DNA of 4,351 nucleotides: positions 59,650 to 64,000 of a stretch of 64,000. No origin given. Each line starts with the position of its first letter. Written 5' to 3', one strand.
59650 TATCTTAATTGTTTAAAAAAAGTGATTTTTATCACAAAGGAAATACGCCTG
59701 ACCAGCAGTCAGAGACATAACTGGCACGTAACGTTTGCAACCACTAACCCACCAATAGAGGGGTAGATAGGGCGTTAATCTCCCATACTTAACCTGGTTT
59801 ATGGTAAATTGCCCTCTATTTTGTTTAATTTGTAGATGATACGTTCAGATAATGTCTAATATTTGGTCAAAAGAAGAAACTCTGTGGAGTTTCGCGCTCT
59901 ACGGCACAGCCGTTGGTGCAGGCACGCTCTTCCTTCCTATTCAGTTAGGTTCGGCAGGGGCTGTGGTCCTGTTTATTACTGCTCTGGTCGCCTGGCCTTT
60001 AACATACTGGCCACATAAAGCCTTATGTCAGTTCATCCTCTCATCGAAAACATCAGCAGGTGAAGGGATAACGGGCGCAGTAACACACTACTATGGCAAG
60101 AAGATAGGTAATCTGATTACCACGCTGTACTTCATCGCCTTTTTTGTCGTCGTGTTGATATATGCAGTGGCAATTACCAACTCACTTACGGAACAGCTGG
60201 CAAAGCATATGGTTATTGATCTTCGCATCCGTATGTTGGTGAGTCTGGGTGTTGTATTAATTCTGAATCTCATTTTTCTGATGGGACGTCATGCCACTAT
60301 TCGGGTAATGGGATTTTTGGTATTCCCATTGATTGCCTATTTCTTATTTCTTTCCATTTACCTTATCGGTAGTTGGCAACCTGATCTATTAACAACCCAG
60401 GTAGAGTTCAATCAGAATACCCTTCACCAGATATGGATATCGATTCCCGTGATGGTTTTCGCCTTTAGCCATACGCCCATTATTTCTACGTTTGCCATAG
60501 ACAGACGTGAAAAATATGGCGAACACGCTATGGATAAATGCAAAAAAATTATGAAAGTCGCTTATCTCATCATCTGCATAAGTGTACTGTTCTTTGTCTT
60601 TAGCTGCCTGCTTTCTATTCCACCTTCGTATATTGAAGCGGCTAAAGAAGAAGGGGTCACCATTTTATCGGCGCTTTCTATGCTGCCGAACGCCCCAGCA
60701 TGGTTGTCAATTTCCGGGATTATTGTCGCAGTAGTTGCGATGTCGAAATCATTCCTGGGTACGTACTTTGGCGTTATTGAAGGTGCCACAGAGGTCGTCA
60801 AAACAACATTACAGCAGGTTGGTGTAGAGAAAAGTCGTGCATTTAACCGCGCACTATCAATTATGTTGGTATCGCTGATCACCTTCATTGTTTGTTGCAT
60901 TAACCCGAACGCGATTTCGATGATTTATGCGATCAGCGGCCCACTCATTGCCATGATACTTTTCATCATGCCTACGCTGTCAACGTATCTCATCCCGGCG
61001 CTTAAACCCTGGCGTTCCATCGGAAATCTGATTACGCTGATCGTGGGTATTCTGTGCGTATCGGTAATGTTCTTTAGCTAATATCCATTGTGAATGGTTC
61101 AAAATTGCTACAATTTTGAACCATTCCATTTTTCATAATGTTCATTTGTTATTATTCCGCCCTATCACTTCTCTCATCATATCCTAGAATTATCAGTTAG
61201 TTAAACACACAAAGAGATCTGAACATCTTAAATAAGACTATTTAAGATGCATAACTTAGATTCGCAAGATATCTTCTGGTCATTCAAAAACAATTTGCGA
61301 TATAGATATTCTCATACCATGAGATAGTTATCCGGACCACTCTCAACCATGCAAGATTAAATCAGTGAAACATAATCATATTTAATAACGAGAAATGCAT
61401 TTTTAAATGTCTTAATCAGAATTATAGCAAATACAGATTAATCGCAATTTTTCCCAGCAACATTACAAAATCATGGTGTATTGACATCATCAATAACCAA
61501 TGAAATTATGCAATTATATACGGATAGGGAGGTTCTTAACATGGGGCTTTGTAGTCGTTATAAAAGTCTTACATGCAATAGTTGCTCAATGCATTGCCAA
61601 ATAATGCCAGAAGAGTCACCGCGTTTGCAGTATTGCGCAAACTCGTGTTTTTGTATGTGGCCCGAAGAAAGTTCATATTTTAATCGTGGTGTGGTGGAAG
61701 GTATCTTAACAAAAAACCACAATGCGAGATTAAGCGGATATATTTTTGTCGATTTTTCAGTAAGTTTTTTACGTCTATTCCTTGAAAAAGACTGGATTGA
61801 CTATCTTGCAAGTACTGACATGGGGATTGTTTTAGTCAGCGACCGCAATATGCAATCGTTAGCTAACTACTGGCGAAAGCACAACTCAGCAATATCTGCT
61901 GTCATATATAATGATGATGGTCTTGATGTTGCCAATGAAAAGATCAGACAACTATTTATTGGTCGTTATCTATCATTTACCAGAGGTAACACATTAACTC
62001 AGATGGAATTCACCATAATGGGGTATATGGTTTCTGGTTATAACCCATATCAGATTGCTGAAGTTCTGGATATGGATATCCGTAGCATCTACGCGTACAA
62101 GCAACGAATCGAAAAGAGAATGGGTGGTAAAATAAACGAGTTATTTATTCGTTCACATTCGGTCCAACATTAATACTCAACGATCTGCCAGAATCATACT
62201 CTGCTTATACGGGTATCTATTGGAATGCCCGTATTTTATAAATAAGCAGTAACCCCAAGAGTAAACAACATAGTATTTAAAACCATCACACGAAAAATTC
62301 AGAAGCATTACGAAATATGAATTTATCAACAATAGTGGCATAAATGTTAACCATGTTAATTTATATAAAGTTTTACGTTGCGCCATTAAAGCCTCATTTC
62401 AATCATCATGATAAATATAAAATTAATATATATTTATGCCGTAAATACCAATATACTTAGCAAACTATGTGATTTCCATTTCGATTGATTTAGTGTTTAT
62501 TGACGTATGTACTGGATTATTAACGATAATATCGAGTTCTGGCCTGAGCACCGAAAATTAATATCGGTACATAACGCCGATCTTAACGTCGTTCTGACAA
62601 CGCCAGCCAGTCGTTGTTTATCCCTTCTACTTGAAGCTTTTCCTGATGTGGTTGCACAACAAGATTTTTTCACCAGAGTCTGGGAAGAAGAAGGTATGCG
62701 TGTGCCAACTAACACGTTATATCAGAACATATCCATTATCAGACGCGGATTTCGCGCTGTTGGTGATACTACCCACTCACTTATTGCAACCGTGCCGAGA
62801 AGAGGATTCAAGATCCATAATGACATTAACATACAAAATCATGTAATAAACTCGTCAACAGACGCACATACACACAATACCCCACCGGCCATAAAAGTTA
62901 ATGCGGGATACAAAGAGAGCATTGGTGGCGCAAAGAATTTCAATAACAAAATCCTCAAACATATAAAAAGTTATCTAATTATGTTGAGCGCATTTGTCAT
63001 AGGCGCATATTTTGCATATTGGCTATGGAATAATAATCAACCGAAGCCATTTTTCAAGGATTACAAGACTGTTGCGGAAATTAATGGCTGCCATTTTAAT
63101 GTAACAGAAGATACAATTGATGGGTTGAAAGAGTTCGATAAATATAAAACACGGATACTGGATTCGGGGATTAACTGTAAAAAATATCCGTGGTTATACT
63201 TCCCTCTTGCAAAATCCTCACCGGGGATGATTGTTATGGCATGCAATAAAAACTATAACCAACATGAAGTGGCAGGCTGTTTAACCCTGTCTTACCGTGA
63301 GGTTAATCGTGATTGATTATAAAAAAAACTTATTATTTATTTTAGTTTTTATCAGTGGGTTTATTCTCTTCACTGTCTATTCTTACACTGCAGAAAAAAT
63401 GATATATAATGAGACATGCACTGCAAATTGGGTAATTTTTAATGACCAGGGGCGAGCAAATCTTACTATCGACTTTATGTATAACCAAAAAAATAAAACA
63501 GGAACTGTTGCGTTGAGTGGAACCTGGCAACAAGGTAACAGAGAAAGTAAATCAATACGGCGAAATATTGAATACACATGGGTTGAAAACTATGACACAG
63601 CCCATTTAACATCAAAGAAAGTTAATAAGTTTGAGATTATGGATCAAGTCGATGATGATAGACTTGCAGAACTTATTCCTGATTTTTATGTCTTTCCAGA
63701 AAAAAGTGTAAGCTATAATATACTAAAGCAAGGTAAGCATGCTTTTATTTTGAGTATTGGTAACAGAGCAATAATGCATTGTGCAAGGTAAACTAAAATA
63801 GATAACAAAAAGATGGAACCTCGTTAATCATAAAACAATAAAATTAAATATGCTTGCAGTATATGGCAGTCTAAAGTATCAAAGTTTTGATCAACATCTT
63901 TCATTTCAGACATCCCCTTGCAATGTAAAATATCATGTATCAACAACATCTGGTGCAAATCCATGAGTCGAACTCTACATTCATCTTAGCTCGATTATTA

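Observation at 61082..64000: AT-rich yqeH-yqeI-yqeJ block: compositionally foreign regulator island with a ToxR/ToxS-like overlapping pair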

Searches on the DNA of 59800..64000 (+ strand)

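Call 3: search_dna_similar(query=window:59800-64000:+, collection=ecoli_genomes, mode=near, max_rows=12)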
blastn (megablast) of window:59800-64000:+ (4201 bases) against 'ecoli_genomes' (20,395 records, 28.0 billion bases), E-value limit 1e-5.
Records with a match: 5414; places in all: 5423; records where one place covers at least 80% of the query: 3645.
Genomes with a match: 5414 of 5426; with a place that covers at least 80% of the query: 3645. Places per genome that has any: lowest 1, median 1, highest 2. On chromosomes: 5422 places; on plasmids: 1.
Best place of each record, by identity: >=99% 38; 95-99% 5376.
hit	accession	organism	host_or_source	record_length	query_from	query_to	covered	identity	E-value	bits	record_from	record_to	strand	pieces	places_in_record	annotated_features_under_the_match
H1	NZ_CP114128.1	Escherichia coli strain PE164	pig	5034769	1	4201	100%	100.0%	0e+0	7753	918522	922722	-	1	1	yqeG: amino acid permease | yqeI: winged helix-turn-helix domain-containing protein | yqeH: helix-turn-helix transcriptional regulator | yqeJ: protein YqeJ | hypothetical protein | and 1 other names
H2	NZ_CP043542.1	Escherichia coli strain F2_81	Sus scrofa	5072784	1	4201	100%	100.0%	0e+0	7753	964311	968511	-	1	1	yqeG: amino acid permease | yqeI: winged helix-turn-helix domain-containing protein | yqeH: helix-turn-helix transcriptional regulator | yqeJ: protein YqeJ | hypothetical protein | and 1 other names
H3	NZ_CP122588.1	Escherichia coli strain ETEC6335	Sus scrofa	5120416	1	4201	100%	99.8%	0e+0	7703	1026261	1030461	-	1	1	yqeG: amino acid permease | yqeI: winged helix-turn-helix domain-containing protein | yqeH: helix-turn-helix transcriptional regulator | yqeJ: protein YqeJ | hypothetical protein | and 1 other names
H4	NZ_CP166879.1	Escherichia coli strain 48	Fecal sample from a deer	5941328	1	4201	100%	99.8%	0e+0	7703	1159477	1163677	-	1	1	yqeG: amino acid permease | yqeI: winged helix-turn-helix domain-containing protein | yqeH: helix-turn-helix transcriptional regulator | yqeJ: protein YqeJ | hypothetical protein | and 1 other names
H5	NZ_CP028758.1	Escherichia coli strain A16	Otter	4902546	1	4201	100%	99.7%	0e+0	7697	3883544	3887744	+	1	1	yqeG: amino acid permease | yqeI: winged helix-turn-helix domain-containing protein | yqeH: helix-turn-helix transcriptional regulator | yqeJ: protein YqeJ | hypothetical protein | and 1 other names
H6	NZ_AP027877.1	Escherichia coli strain 2018-05-2CC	Homo sapiens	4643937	1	4201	100%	99.7%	0e+0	7681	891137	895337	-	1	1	yqeG: amino acid permease | yqeI: transcriptional regulator | yqeH: helix-turn-helix transcriptional regulator | yqeJ: protein YqeJ | hypothetical protein | and 1 other names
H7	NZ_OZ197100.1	Escherichia coli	environment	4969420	1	4201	100%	99.6%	0e+0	7659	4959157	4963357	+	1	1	yqeG: amino acid permease | yqeI: winged helix-turn-helix domain-containing protein | yqeH: helix-turn-helix transcriptional regulator | yqeJ: protein YqeJ | hypothetical protein | and 1 other names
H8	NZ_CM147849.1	Escherichia coli strain 33F4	Calf of Bos taurus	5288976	1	4201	100%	99.3%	0e+0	7587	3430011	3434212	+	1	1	yqeG: amino acid permease | yqeI: winged helix-turn-helix domain-containing protein | yqeH: helix-turn-helix transcriptional regulator | yqeJ: protein YqeJ | hypothetical protein | and 1 other names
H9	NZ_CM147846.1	Escherichia coli strain 32F4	Calf of Bos taurus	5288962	1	4201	100%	99.3%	0e+0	7587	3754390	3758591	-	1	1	yqeG: amino acid permease | yqeI: winged helix-turn-helix domain-containing protein | yqeH: helix-turn-helix transcriptional regulator | yqeJ: protein YqeJ | hypothetical protein | and 1 other names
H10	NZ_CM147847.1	Escherichia coli strain 33E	farm environment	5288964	1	4201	100%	99.3%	0e+0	7587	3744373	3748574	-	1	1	yqeG: amino acid permease | yqeI: winged helix-turn-helix domain-containing protein | yqeH: helix-turn-helix transcriptional regulator | yqeJ: protein YqeJ | hypothetical protein | and 1 other names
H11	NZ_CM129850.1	Escherichia coli strain TB06051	fresh water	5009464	1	4201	100%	99.2%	0e+0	7564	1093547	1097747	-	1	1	yqeG: amino acid permease | yqeI: winged helix-turn-helix domain-containing protein | yqeH: helix-turn-helix transcriptional regulator | yqeJ: protein YqeJ | hypothetical protein | and 1 other names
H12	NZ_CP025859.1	Escherichia coli strain 504239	Homo sapiens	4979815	1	4201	100%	99.0%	0e+0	7520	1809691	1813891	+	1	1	yqeG: amino acid permease | yqeI: winged helix-turn-helix domain-containing protein | yqeH: helix-turn-helix transcriptional regulator | yqeJ: protein YqeJ | hypothetical protein | and 1 other names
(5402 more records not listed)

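Call 11: get_annotated_region(hit=H1, flank=20000)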
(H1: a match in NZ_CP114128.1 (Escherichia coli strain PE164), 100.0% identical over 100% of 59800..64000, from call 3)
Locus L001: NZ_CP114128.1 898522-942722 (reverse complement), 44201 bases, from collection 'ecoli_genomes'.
description: Escherichia coli strain PE164 chromosome, complete genome
organism: Escherichia coli strain PE164 (NCBI taxid 562)
replicon: chromosome; assembly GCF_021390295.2
host: pig; source: diarrhea and blood; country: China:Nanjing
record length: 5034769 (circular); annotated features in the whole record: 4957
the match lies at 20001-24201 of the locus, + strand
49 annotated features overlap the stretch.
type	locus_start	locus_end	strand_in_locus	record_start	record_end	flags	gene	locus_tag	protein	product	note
CDS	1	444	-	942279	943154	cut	lgt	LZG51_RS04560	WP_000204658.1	prolipoprotein diacylglyceryl transferase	-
CDS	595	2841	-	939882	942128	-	ptsP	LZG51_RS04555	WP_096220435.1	phosphoenolpyruvate--protein phosphotransferase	-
CDS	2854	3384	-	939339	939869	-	rppH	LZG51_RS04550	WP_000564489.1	RNA pyrophosphohydrolase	-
CDS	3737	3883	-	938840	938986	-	ygdT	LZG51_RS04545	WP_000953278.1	protein YgdT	-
CDS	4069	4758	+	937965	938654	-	mutH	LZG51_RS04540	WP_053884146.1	DNA mismatch repair endonuclease MutH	-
CDS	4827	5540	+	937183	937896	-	ygdQ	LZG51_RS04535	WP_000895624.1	TerC family protein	-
CDS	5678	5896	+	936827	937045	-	ygdR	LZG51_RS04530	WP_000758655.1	lipoprotein YgdR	-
CDS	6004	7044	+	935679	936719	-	tas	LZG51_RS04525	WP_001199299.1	NADP(H)-dependent aldo-keto reductase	-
CDS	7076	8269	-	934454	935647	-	lplT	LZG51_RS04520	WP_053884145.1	lysophospholipid transporter LplT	-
CDS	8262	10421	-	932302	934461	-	aas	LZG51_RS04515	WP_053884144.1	bifunctional acyl-ACP--phospholipid O-acyltransferase/long-chain-fatty-acid--ACP ligase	-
CDS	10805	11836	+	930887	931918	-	galR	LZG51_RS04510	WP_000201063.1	HTH-type transcriptional regulator GalR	-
CDS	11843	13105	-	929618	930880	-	lysA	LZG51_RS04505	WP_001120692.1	diaminopimelate decarboxylase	-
CDS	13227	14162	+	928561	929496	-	lysR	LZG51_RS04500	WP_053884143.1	DNA-binding transcriptional regulator LysR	-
CDS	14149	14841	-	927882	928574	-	ygeA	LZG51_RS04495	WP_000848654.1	amino acid racemase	-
CDS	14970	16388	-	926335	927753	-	araE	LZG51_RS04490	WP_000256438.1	arabinose-proton symporter AraE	-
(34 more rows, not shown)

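Call 27: search_dna_similar(query=window:62507-63791:+, collection=ecoli_genomes, mode=near, rows=spread, max_rows=25)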
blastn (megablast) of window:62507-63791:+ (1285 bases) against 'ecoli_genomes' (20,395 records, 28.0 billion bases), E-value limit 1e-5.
Records with a match: 3716; places in all: 3728; records where one place covers at least 80% of the query: 3605.
Genomes with a match: 3716 of 5426; with a place that covers at least 80% of the query: 3605. Places per genome that has any: lowest 1, median 1, highest 2. On chromosomes: 3728 places; on plasmids: 0.
Best place of each record, by identity: >=99% 13; 95-99% 3703.
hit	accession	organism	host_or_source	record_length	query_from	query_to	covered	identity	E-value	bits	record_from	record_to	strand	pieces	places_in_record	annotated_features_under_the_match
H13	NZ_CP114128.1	Escherichia coli strain PE164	pig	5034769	1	1285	100%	100.0%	0e+0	2374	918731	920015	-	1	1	yqeI: winged helix-turn-helix domain-containing protein | yqeJ: protein YqeJ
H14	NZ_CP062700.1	Escherichia coli O157:H7 strain Z1835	Bovine Faeces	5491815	1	1285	100%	98.6%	0e+0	2274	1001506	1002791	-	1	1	yqeI: winged helix-turn-helix domain-containing protein | yqeJ: protein YqeJ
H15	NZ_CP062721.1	Escherichia coli O157:H7 strain Z1815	Bovine Faeces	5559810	1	1285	100%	98.5%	0e+0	2268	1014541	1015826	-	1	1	yqeI: winged helix-turn-helix domain-containing protein | yqeJ: protein YqeJ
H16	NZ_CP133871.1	Escherichia coli strain ES5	Homo sapiens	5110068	1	1284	100%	98.5%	0e+0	2266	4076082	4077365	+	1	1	yqeI: winged helix-turn-helix domain-containing protein | yqeJ: protein YqeJ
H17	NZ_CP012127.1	Escherichia coli strain DH1Ec169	missing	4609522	1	1285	100%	98.4%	0e+0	2257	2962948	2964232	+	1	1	yqeI: winged helix-turn-helix domain-containing protein | yqeJ: protein YqeJ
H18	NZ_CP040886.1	Escherichia coli strain K71-77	Homo sapiens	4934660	1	1285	100%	98.4%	0e+0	2257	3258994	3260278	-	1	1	yqeI: winged helix-turn-helix domain-containing protein | yqeJ: protein YqeJ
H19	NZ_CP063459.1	Escherichia coli strain EM22-18-53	not applicable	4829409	1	1285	100%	98.4%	0e+0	2257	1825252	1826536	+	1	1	yqeI: winged helix-turn-helix domain-containing protein | yqeJ: protein YqeJ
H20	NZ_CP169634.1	Escherichia coli str. K-12 substr. MG1655 strain K-12 ...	-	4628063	1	1285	100%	98.4%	0e+0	2257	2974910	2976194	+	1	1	yqeI: transcriptional regulator | yqeJ: protein YqeJ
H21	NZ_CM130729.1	Escherichia coli strain IAL7250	Homo sapiens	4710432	1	1285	100%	98.4%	0e+0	2257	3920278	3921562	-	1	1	yqeI: winged helix-turn-helix domain-containing protein | yqeJ: protein YqeJ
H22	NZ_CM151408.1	Escherichia coli str. K-12 substr. MG1655 strain K-12 ...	not applicable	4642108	1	1285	100%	98.4%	0e+0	2257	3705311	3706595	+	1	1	yqeI: winged helix-turn-helix domain-containing protein | yqeJ: protein YqeJ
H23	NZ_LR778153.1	Escherichia coli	water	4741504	1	1285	100%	98.4%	0e+0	2257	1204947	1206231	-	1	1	yqeI: winged helix-turn-helix domain-containing protein | yqeJ: protein YqeJ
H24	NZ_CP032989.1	Escherichia coli strain W2-5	Jin River water W2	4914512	1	1285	100%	98.3%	0e+0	2252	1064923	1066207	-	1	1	yqeI: winged helix-turn-helix domain-containing protein | yqeJ: protein YqeJ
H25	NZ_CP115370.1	Escherichia coli strain CUVET17-972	dog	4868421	1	1285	100%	98.3%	0e+0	2252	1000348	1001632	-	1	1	yqeI: winged helix-turn-helix domain-containing protein | yqeJ: protein YqeJ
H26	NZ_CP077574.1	Escherichia coli O111:H8 strain 7-54 11A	bovine feces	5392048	1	1285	100%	98.3%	0e+0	2252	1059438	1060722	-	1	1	yqeI: winged helix-turn-helix domain-containing protein | yqeJ: protein YqeJ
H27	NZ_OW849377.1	Escherichia coli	Homo sapiens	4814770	1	1285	100%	98.3%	0e+0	2252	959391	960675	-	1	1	yqeI: winged helix-turn-helix domain-containing protein | yqeJ: protein YqeJ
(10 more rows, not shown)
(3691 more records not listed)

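Call 28: search_dna_similar(query=window:59800-64000:+, collection=ecoli_genomes, mode=near, rows=spread, max_rows=40)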
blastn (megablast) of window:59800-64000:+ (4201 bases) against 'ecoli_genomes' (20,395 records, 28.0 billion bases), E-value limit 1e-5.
Records with a match: 5414; places in all: 5423; records where one place covers at least 80% of the query: 3645.
Genomes with a match: 5414 of 5426; with a place that covers at least 80% of the query: 3645. Places per genome that has any: lowest 1, median 1, highest 2. On chromosomes: 5422 places; on plasmids: 1.
Best place of each record, by identity: >=99% 38; 95-99% 5376.
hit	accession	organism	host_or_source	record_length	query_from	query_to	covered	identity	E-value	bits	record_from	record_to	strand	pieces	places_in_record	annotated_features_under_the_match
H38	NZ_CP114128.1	Escherichia coli strain PE164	pig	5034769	1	4201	100%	100.0%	0e+0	7753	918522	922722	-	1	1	yqeG: amino acid permease | yqeI: winged helix-turn-helix domain-containing protein | yqeH: helix-turn-helix transcriptional regulator | yqeJ: protein YqeJ | hypothetical protein | and 1 other names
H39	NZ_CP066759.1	Escherichia coli O157:H7 strain ECP19-198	missing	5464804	1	4201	100%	98.0%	0e+0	7299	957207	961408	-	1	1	yqeG: amino acid permease | yqeI: winged helix-turn-helix domain-containing protein | yqeH: helix-turn-helix transcriptional regulator | yqeJ: protein YqeJ | hypothetical protein | and 1 other names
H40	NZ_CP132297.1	Escherichia coli strain PNUSAE145743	missing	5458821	1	4201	100%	98.0%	0e+0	7299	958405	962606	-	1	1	yqeG: amino acid permease | yqeI: winged helix-turn-helix domain-containing protein | yqeH: helix-turn-helix transcriptional regulator | yqeJ: protein YqeJ | hypothetical protein | and 1 other names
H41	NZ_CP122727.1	Escherichia coli strain ETEC1746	Sus scrofa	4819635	1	4201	100%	98.0%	0e+0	7282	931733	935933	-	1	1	yqeG: amino acid permease | yqeI: winged helix-turn-helix domain-containing protein | yqeH: helix-turn-helix transcriptional regulator | yqeJ: protein YqeJ | hypothetical protein | and 1 other names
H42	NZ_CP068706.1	Escherichia coli strain J53-p1-pV-hybrid-1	conjugation assay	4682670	1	4201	100%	97.9%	0e+0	7276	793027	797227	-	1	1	yqeG: amino acid permease | yqeI: winged helix-turn-helix domain-containing protein | yqeH: helix-turn-helix transcriptional regulator | yqeJ: protein YqeJ | hypothetical protein | and 1 other names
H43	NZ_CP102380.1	Escherichia coli strain BM28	laboratory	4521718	1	4201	100%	97.9%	0e+0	7276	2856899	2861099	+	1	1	yqeG: amino acid permease | yqeI: winged helix-turn-helix domain-containing protein | yqeH: helix-turn-helix transcriptional regulator | yqeJ: YqeJ family protein | hypothetical protein | and 1 other names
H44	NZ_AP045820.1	Escherichia coli strain 23CRST047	Homo sapiens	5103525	1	4201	100%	97.9%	0e+0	7276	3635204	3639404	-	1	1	yqeG: amino acid permease | yqeI: winged helix-turn-helix domain-containing protein | yqeH: helix-turn-helix transcriptional regulator | yqeJ: YqeJ family protein | hypothetical protein | and 1 other names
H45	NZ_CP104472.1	Escherichia coli strain UC4224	cheese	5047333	1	4201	100%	97.9%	0e+0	7269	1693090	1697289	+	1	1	yqeG: amino acid permease | yqeI: winged helix-turn-helix domain-containing protein | yqeH: helix-turn-helix transcriptional regulator | yqeJ: YqeJ family protein | hypothetical protein | and 1 other names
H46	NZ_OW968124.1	Escherichia coli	Homo sapiens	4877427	1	4201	100%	97.9%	0e+0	7265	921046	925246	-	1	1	yqeG: amino acid permease | yqeI: winged helix-turn-helix domain-containing protein | yqeH: helix-turn-helix transcriptional regulator | yqeJ: protein YqeJ | hypothetical protein | and 1 other names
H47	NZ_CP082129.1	Escherichia coli strain NDM_11.16372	Homo sapiens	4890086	1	4201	100%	97.9%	0e+0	7260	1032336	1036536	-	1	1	yqeG: amino acid permease | yqeI: winged helix-turn-helix domain-containing protein | yqeH: helix-turn-helix transcriptional regulator | yqeJ: YqeJ family protein | hypothetical protein | and 1 other names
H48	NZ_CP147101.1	Escherichia coli strain KFu021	river water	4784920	1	4201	100%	97.9%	0e+0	7258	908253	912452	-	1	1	yqeG: amino acid permease | yqeI: winged helix-turn-helix domain-containing protein | yqeH: helix-turn-helix transcriptional regulator | yqeJ: protein YqeJ | hypothetical protein | and 1 other names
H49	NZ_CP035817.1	Escherichia coli strain E7476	Homo sapiens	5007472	1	4201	100%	97.8%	0e+0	7252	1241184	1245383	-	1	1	yqeG: amino acid permease | yqeI: winged helix-turn-helix domain-containing protein | yqeH: helix-turn-helix transcriptional regulator | yqeJ: protein YqeJ | hypothetical protein | and 1 other names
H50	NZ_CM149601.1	Escherichia coli strain MEI1A-0323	Soil surface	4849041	1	4201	100%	97.8%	0e+0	7249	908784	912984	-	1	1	yqeG: amino acid permease | yqeI: winged helix-turn-helix domain-containing protein | yqeH: helix-turn-helix transcriptional regulator | yqeJ: YqeJ family protein | hypothetical protein | and 1 other names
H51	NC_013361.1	Escherichia coli O26:H11 str. 11368 strain 11368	-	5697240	1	4201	100%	97.8%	0e+0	7243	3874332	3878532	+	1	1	yqeG: amino acid permease | yqeI: winged helix-turn-helix domain-containing protein | yqeH: helix-turn-helix transcriptional regulator | yqeJ: protein YqeJ | hypothetical protein | and 1 other names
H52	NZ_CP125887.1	Escherichia coli strain ECGC74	missing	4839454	1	4201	100%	97.8%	0e+0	7243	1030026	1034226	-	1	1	yqeG: amino acid permease | yqeI: winged helix-turn-helix domain-containing protein | yqeH: helix-turn-helix transcriptional regulator | yqeJ: protein YqeJ | hypothetical protein | and 1 other names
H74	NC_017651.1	Escherichia coli str. 'clone D i2' strain clone D i2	-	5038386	1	1453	35%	97.3%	0e+0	2468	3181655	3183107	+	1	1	yqeG: amino acid permease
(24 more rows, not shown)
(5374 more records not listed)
